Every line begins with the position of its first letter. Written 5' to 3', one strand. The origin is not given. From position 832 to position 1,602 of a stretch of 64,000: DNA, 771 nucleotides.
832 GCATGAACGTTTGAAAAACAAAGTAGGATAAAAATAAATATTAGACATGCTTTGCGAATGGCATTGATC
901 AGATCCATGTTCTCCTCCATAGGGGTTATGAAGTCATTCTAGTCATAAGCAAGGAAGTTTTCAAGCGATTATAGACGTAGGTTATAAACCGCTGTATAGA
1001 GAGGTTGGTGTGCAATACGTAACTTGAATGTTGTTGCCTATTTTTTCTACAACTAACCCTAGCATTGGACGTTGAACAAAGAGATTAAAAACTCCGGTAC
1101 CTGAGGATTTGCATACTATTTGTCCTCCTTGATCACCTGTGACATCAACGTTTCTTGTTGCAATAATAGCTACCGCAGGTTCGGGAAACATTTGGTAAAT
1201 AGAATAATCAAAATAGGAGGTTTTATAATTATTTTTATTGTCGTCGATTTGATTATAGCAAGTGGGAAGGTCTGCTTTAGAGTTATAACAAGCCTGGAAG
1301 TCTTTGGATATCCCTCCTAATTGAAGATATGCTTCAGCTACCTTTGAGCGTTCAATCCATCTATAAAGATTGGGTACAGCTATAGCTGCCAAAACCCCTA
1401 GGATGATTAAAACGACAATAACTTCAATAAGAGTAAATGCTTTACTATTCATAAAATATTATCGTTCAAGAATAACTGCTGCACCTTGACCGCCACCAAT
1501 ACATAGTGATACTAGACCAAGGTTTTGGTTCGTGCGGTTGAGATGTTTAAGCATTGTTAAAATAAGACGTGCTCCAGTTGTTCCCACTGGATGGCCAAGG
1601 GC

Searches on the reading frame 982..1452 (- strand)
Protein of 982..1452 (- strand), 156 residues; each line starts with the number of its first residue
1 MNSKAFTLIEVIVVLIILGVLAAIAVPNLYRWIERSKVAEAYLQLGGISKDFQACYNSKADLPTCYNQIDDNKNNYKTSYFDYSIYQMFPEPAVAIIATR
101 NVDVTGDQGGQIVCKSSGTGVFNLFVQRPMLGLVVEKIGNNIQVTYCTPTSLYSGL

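Call 5: search_protein_families(library=pfam, proteins=[window:982-1452:-], max_evalue=0.1)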
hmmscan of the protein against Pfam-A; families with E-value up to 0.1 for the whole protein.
window:982-1452:- (156 aa): 1 family
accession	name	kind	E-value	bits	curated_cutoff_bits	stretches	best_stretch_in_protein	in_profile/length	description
PF07963.17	N_methyl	-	1.9e-07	30.8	21.2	1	2-26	3-27/27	Prokaryotic N-terminal methylation motif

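Call 6: search_protein_families(library=ncbifam, proteins=[window:982-1452:-], max_evalue=0.1)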
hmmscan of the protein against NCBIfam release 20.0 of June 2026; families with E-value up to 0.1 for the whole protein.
window:982-1452:- (156 aa): 11 families
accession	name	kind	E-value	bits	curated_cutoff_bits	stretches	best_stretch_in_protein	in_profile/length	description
TIGR01710.1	typeII_sec_gspG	equivalog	9.3e-10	38.7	88.85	1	4-64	1-61/134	type II secretion system major pseudopilin GspG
NF041775.1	typeIV_PilA_Myxo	equivalog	3e-09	37.2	400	1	4-51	11-58/214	type IV pilin protein PilA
NF040999.1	pilin_ComGC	equivalog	4.5e-07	30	75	1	4-31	2-29/84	competence type IV pilus major pilin ComGC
TIGR02532.1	IV_pilin_GFxxxE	domain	8.4e-07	28.6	16.3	1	4-26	2-24/24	prepilin-type N-terminal cleavage/methylation domain-containing protein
NF007862.0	PRK10574.1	equivalog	2.6e-06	27.6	138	1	2-68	3-69/145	prepilin peptidase-dependent pilin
NF041013.1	T4P_ComGE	equivalog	0.00041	20.4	49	1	2-36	2-36/83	competence type IV pilus minor pilin ComGE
TIGR01708.2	typeII_sec_gspH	equivalog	0.00045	20.3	80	1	5-26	3-24/169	type II secretion system minor pseudopilin GspH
NF040982.1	ComGD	equivalog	0.0027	18.1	70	1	4-45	2-43/139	competence type IV pilus minor pilin ComGD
TIGR02596.1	TIGR02596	subfamily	0.0037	17.4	70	1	6-39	1-34/196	Verru_Chthon cassette protein D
NF007800.0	PRK10506.1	equivalog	0.0072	16.2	158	1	3-44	8-49/163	prepilin peptidase-dependent protein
NF041002.1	pilin_ComGF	equivalog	0.0088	16.3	80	1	4-37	2-34/139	competence type IV pilus minor pilin ComGF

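Call 8: find_encoding_contigs(protein=window:982-1452:-, flank=10000, max_places=6)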
Protein window:982-1452:- (156 aa): 2 contigs read that carry it; 2 places shown.
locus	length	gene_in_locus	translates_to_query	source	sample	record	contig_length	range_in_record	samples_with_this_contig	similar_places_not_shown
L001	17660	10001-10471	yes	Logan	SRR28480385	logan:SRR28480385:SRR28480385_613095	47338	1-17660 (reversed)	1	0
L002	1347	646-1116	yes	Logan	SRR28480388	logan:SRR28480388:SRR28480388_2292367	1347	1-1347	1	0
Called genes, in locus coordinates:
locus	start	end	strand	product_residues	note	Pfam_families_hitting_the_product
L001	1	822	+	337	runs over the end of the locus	PF02547:Queuosine_synth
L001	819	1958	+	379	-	PF01702:TGT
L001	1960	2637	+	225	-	PF01746:tRNA_m1G_MT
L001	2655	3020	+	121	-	PF01245:Ribosomal_L19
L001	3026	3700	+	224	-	PF01351:RNase_HII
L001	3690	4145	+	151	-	PF04074:DUF386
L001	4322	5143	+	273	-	PF13292:DXP_synthase_N, PF00456:Transketolase_N, PF00676:E1_dh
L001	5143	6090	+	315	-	PF02779:Transket_pyr, PF22613:Transketolase_C_1, PF02780:Transketolase_C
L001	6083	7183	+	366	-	PF00923:TAL_FSA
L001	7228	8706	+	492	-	PF00501:AMP-binding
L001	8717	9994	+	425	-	PF00108:Thiolase_N, PF02803:Thiolase_C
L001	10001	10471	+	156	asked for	PF07963:N_methyl (weak)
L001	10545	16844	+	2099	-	PF03534:SpvB, PF01839:FG-GAP (faint), PF13517:FG-GAP_3, PF12256:TcdB_toxin_midN (weak), PF05593:RHS_repeat (weak)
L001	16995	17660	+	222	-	?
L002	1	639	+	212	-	?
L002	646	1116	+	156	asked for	PF07963:N_methyl (weak)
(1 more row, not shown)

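Call 11: search_protein_families(library=pfam, proteins=[L001:10545-16841:+, L001:16995-17660:+], max_evalue=0.1)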
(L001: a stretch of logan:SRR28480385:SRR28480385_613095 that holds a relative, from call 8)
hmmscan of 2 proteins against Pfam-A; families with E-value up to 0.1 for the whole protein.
L001:10545-16841:+ (2099 aa): 5 families
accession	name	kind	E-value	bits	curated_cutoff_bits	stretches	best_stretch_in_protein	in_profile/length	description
PF05593.20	RHS_repeat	-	1.7e-26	92.4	22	3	1363-1398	1-36/38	RHS Repeat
PF13517.12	FG-GAP_3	-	3.7e-21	75.9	26.9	4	747-813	1-60/61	FG-GAP-like repeat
PF01839.29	FG-GAP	-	1.8e-13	50.5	22.1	0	628-641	6-19/37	FG-GAP repeat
PF03534.18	SpvB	-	2.5e-10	40.5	22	1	59-245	2-182/287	Salmonella virulence plasmid 65kDa B protein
PF12256.14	TcdB_toxin_midN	-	2.1e-07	30.9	24.8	1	859-961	69-169/181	Insecticide toxin TcdB middle/N-terminal region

L001:16995-17660:+ (222 aa): 2 families
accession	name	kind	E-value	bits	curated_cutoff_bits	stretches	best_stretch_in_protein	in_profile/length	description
PF00330.25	Aconitase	-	8.9e-84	282.5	28.7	1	7-222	1-223/463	Aconitase family (aconitate hydratase)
PF22309.2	HK-GC-Chemotax_sensor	-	0.0027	18.3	27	1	57-124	2-69/122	HK/GC/Chemotaxis protein-like, sensor domain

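Call 12: search_protein_families(library=ncbifam, proteins=[L001:10545-16841:+], max_evalue=0.1)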
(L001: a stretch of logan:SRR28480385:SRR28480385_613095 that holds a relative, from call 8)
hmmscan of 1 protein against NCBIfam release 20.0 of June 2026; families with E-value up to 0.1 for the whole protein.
L001:10545-16841:+ (2099 aa): 5 families
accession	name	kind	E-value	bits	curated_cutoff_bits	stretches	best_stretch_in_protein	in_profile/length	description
TIGR01643.1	YD_repeat_2x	repeat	2.7e-19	68.8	15.8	3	1363-1403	1-41/42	YD repeat-containing protein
TIGR03696.1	Rhs_assc_core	domain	4.1e-17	62.4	32.5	1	1813-1878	14-75/76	RHS repeat-associated core domain-containing protein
NF041261.1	RHS_core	equivalog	1.1e-14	53.3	2000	3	1358-1643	428-697/1261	RHS element core protein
NF047539.1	XAC2610_fam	domain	4.3e-07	30.3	35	1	511-550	4-43/89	XAC2610-related protein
NF040734.1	CC-COOH_SaoC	equivalog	0.017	14.9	80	0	450-466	53-69/148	Cys-Cys-COOH (seleno)protein SaoC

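Call 17: find_related_loci(query=L001:10545-16841:+, collection=genome_contigs, flank=10000)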
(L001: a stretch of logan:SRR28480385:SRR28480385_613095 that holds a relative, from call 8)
Query L001:10545-16841:+ (2099 aa) in genome_contigs; peptide patterns used: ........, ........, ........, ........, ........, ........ (x = any residue, [..] = any of these).
38 stretches matched a pattern, but none encodes a relative of the query by tblastn (E <= 1e-3).

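Call 28: search_solved_structures(query=L001:16182-16841:+, max_evalue=10)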
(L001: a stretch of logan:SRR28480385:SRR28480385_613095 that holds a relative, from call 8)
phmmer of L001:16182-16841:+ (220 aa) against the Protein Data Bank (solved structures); distinct sequences matched with E-value up to 10: 1.
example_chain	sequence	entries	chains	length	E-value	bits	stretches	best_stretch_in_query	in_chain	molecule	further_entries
3p5u_A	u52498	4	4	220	0.82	12.6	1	97-146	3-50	Actinidin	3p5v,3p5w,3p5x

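Call 31: find_homologous_proteins(query=L001:10545-16841:+, max_evalue=1e-10)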
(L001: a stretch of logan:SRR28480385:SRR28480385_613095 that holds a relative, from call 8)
Query L001:10545-16841:+ (2099 aa): 735 proteins with E <= 1e-10 among 8000 candidates; the best 120 are listed.
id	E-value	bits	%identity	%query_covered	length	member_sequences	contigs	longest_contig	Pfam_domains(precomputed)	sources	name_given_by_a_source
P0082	0.0e+0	4923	100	100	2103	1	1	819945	PF01839.30,PF12256.15,PF05593.20,PF13517.13,PF03534.19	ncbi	-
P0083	0.0e+0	1150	37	88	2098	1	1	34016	PF01839.30,PF05593.20,PF13517.13,PF03534.19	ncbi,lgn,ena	-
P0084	2.6e-252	859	33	67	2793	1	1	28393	PF01839.30,PF07495.20,PF18981.7,PF17957.8,PF13750.13,PF00028.24,PF25023.2,PF03534.19,PF12256.15,PF05593.20,PF13517.13,PF24421.2,PF19077.7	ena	-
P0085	1.4e-243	830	33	87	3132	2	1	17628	PF01839.30,PF12768.14,PF17164.11,PF00415.25,PF13540.13,PF25023.2,PF03534.19,PF25390.2,PF12256.15,PF07679.23,PF13895.13,PF05593.20,PF13927.13,PF13517.13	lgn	-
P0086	1.3e-240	820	33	87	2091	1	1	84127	PF01839.30,PF12256.15,PF05593.20,PF13517.13,PF03534.19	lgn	-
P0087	8.0e-240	818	32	55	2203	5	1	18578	PF01839.30,PF12256.15,PF05593.20,PF13517.13,PF25023.2,PF03534.19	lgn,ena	-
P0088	1.6e-239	817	33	66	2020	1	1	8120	PF01839.30,PF12256.15,PF05593.20,PF13517.13,PF25023.2,PF03534.19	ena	-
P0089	2.0e-237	810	35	54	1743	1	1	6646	PF05593.20,PF13517.13,PF25023.2,PF03534.19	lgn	-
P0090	5.3e-234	798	32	66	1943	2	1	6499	PF01839.30,PF12256.15,PF05593.20,PF13517.13,PF25023.2,PF03534.19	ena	-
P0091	3.8e-233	795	35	57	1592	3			PF01839.30,PF12256.15,PF05593.20,PF13517.13,PF25023.2,PF03534.19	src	-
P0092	4.4e-233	795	31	66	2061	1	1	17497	PF01839.30,PF12256.15,PF05593.20,PF13517.13,PF03534.19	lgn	-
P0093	4.7e-232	792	32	67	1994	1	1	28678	PF05593.20,PF13517.13,PF25023.2,PF03534.19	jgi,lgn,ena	-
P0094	1.4e-228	780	31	69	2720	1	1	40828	PF01839.30,PF12256.15,PF16743.11,PF05593.20,PF13517.13,PF25023.2,PF03534.19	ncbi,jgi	-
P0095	1.8e-228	780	33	89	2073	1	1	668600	PF01839.30,PF05593.20,PF13517.13,PF03534.19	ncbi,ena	-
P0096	7.7e-228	778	31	87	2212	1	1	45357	PF01839.30,PF12256.15,PF05593.20,PF13517.13,PF25023.2,PF15650.14,PF03534.19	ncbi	-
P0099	1.2e-221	757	32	68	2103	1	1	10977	PF01839.30,PF12256.15,PF05593.20,PF13517.13,PF03534.19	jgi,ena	-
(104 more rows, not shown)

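Call 32: list_cluster_members(proteins=[P0082, P0083])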
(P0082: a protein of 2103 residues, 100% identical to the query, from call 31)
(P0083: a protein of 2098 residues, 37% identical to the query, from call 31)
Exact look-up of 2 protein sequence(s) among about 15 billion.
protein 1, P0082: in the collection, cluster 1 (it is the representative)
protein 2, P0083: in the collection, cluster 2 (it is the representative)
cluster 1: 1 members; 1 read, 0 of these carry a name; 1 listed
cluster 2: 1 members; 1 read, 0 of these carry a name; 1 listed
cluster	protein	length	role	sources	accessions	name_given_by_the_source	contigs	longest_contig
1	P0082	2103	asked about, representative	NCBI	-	-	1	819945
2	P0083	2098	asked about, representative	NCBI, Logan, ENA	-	-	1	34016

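Call 35: find_encoding_contigs(protein=P0082, flank=10000, max_places=3)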
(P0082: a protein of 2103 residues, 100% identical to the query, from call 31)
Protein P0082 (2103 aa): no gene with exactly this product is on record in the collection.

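Call 36: find_encoding_contigs(protein=P0083, flank=10000, max_places=3)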
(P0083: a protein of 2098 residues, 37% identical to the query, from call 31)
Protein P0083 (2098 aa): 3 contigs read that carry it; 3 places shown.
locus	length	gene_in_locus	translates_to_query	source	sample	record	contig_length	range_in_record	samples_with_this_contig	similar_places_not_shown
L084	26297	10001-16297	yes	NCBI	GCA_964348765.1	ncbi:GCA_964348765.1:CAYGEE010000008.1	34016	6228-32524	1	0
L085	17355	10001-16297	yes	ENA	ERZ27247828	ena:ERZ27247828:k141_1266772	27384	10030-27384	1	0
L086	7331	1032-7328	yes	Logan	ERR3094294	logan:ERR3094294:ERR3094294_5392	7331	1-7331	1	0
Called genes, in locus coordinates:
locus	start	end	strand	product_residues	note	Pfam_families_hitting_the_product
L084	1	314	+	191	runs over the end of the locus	-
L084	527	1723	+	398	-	PF01266:DAO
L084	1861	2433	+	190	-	PF08712:Nfu_N, PF01106:NifU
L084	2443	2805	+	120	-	PF01329:Pterin_4a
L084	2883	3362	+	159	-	PF02082:Rrf2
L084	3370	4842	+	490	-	PF19295:SufBD_N, PF01458:SUFBD_core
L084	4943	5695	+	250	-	PF02463:SMC_N (faint), PF00005:ABC_tran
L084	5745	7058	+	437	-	PF19295:SufBD_N, PF01458:SUFBD_core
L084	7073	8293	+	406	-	PF00155:Aminotran_1_2, PF00266:Aminotran_5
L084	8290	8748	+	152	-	PF01592:NifU_N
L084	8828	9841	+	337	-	PF04055:Radical_SAM, PF13353:Fer4_12 (faint), PF06463:Mob_synth_C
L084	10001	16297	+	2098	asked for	PF03534:SpvB, PF01839:FG-GAP (faint), PF13517:FG-GAP_3, PF05593:RHS_repeat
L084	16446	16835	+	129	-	-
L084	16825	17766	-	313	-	PF01565:FAD_binding_4, PF02873:MurB_C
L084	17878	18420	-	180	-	PF01923:Cob_adeno_trans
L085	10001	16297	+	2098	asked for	PF03534:SpvB, PF01839:FG-GAP (faint), PF13517:FG-GAP_3, PF05593:RHS_repeat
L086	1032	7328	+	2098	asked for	PF03534:SpvB, PF01839:FG-GAP (faint), PF13517:FG-GAP_3, PF05593:RHS_repeat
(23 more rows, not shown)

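Call 39: search_solved_structures(query=P0082, max_evalue=0.001)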
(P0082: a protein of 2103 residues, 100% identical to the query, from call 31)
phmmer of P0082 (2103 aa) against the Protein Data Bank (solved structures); distinct sequences matched with E-value up to 0.001: 13.
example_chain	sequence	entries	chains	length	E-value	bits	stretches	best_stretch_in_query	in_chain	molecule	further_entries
8h8a_A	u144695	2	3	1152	1.1e-14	55.8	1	1406-1883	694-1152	Putative Rhs-family protein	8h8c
8h8b_A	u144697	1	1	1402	7.9e-14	53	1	1406-1883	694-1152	Putative Rhs-family protein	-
8cp6_B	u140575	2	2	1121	3.2e-11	44.4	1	1341-1691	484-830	Toxin protein Tse5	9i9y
8qja_A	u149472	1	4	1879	1.3e-10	42.3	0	1138-1398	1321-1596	Putative type VI secretion system YD repeat-containing Rhs element Vgr protein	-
7q97_A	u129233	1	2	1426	4.5e-08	33.9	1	1365-1646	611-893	Rhs family protein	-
8qjd_A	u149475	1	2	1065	1.3e-07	32.4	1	1087-1199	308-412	Salmonella bongori Rhs core domain (residues 360-1420)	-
8qjb_A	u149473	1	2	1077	1.7e-07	32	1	1088-1199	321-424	T6SS-associated Rhs core domain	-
5kis_A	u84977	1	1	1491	3.2e-06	27.8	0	576-816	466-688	YenB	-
4igl_A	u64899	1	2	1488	3.7e-06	27.6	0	576-816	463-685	YenB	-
9c4k_P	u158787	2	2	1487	3.7e-06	27.5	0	576-816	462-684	Toxin subunit YenB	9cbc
8uy4_A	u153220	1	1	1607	1.8e-05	25.3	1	1365-1506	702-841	Tse15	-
8uxt_A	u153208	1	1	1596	1.9e-05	25.2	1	1365-1506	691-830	Tse15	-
6l7i_F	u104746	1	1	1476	8.3e-05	23.1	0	61-118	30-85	TcdB1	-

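Call 40: search_solved_structures(query=L001:15795-16301:+, max_evalue=0.01, show_alignments=4)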
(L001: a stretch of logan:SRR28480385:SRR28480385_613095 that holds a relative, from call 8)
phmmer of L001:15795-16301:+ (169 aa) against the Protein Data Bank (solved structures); distinct sequences matched with E-value up to 0.01: 18.
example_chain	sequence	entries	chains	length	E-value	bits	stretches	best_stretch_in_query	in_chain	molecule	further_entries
9pt5_A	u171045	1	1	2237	1.1e-06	32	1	17-129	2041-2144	Teneurin-like protein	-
9ifo_A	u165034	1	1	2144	1.9e-06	31.2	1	17-128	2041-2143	Teneurin-Like Protein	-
6h6e_F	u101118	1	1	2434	4.4e-05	26.8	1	18-132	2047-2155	TcdB2,TccC3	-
6suf_F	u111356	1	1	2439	4.4e-05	26.8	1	18-132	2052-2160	TcdB2,TccC3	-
6suq_A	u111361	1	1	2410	5.3e-05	26.5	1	18-132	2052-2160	TcdB2,TccC3,Genome polyprotein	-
8h8a_A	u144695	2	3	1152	0.00014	25.2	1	12-129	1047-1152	Putative Rhs-family protein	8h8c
9c4k_Q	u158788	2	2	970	0.00016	25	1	68-134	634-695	Toxin subunit YenC2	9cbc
6sup_A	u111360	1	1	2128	0.0002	24.6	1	18-130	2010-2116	TcdB2,TccC3,Cell division control protein 42 homolog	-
6h6g_A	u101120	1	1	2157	0.00049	23.4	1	18-128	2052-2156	TcdB2,TccC3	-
8h8b_A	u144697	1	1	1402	0.00049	23.3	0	12-129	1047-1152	Putative Rhs-family protein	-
4o9x_A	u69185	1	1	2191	0.0005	23.3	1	18-128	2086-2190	TcdB2, TccC3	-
6h6f_F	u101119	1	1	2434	0.00053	23.2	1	18-132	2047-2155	TcdB2,TccC3,TccC3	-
6sue_F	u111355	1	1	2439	0.00053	23.2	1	18-132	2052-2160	TcdB2,TccC3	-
5kis_B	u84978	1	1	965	0.00058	23.1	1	18-141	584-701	RHS2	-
8fjp_A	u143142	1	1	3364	0.0012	22.1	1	67-128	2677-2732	salivary gland surface protein 1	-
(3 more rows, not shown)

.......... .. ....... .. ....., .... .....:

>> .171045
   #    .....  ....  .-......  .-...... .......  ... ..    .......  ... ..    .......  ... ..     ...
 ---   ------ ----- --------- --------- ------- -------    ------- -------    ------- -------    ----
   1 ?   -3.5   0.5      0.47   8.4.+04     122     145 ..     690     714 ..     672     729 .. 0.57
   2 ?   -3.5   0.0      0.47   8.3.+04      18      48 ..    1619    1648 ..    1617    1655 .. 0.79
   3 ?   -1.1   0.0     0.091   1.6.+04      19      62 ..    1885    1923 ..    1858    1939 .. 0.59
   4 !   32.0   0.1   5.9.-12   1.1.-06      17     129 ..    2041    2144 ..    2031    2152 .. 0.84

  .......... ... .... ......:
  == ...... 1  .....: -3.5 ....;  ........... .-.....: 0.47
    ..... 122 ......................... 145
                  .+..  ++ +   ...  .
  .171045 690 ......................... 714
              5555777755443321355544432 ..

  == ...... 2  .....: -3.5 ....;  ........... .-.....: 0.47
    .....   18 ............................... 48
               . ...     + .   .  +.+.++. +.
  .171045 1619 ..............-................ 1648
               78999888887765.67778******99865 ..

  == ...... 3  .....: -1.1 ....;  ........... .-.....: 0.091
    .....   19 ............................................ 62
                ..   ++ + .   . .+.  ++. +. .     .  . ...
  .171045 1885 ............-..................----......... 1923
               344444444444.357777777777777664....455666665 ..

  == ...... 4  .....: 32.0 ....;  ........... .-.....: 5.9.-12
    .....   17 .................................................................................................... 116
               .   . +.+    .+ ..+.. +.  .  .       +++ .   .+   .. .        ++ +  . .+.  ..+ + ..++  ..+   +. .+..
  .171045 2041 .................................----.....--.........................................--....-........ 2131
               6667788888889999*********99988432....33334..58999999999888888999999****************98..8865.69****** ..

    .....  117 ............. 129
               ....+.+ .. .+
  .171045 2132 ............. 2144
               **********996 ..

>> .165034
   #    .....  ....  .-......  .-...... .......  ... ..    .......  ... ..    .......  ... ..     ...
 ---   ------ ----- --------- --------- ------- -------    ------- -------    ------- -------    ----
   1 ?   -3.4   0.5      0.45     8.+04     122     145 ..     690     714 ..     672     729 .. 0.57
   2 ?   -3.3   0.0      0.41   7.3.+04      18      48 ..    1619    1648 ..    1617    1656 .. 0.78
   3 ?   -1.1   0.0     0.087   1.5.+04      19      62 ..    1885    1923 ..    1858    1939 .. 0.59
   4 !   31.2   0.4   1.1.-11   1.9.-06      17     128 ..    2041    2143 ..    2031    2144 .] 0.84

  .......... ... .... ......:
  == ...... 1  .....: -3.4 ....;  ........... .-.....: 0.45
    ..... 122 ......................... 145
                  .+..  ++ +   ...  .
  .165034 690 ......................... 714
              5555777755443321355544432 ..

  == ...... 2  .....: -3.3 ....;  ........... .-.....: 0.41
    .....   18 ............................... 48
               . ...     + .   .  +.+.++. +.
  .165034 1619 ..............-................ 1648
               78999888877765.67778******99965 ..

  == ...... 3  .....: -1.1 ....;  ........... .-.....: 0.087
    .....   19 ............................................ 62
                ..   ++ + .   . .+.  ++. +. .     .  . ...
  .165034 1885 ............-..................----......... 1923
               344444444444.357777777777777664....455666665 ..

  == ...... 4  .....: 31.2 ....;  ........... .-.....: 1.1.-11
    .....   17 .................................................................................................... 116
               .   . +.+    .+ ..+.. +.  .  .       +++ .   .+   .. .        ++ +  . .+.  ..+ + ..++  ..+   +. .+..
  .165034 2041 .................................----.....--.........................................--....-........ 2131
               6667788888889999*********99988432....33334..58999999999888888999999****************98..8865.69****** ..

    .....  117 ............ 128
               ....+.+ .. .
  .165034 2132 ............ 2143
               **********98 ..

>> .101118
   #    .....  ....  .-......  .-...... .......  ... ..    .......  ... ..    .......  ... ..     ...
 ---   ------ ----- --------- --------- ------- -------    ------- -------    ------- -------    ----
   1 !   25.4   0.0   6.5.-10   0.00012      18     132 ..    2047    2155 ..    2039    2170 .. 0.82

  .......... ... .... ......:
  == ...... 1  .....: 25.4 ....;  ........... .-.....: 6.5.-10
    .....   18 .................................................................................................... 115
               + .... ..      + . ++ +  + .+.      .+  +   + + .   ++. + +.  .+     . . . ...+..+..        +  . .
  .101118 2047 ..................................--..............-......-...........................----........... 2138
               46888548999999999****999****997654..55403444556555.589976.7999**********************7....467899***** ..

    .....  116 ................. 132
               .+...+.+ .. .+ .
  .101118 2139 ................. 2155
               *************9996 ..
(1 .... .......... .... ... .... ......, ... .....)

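Call 46: find_encoding_contigs(protein=P0092, flank=8000, max_places=1)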
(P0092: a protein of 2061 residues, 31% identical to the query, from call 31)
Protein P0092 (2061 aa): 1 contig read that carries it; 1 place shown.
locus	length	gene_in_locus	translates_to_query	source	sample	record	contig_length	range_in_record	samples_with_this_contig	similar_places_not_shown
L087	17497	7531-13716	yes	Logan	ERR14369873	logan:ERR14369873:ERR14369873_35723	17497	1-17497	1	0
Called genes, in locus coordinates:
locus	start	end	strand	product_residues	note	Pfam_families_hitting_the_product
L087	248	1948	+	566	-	PF13167:GTP-bdg_N, PF16360:GTP-bdg_M, PF03193:RsgA_GTPase (faint), PF01926:MMR_HSR1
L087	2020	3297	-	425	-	PF05195:AMP_N, PF00557:Peptidase_M24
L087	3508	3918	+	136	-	PF13279:4HBT_2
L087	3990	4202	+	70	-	PF01197:Ribosomal_L31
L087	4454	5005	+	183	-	PF00578:AhpC-TSA, PF08534:Redoxin, PF00255:GSHPx (weak), PF00085:Thioredoxin (weak), PF13905:Thioredoxin_8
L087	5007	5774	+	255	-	PF01790:LGT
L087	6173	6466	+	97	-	-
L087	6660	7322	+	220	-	PF02230:Abhydrolase_2, PF03959:FSH1 (weak), PF10503:Esterase_PHB (faint), PF00561:Abhydrolase_1 (weak)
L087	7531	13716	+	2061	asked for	PF03534:SpvB, PF01839:FG-GAP (faint), PF13517:FG-GAP_3 (weak), PF12256:TcdB_toxin_midN (weak), PF05593:RHS_repeat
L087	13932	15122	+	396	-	-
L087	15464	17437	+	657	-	-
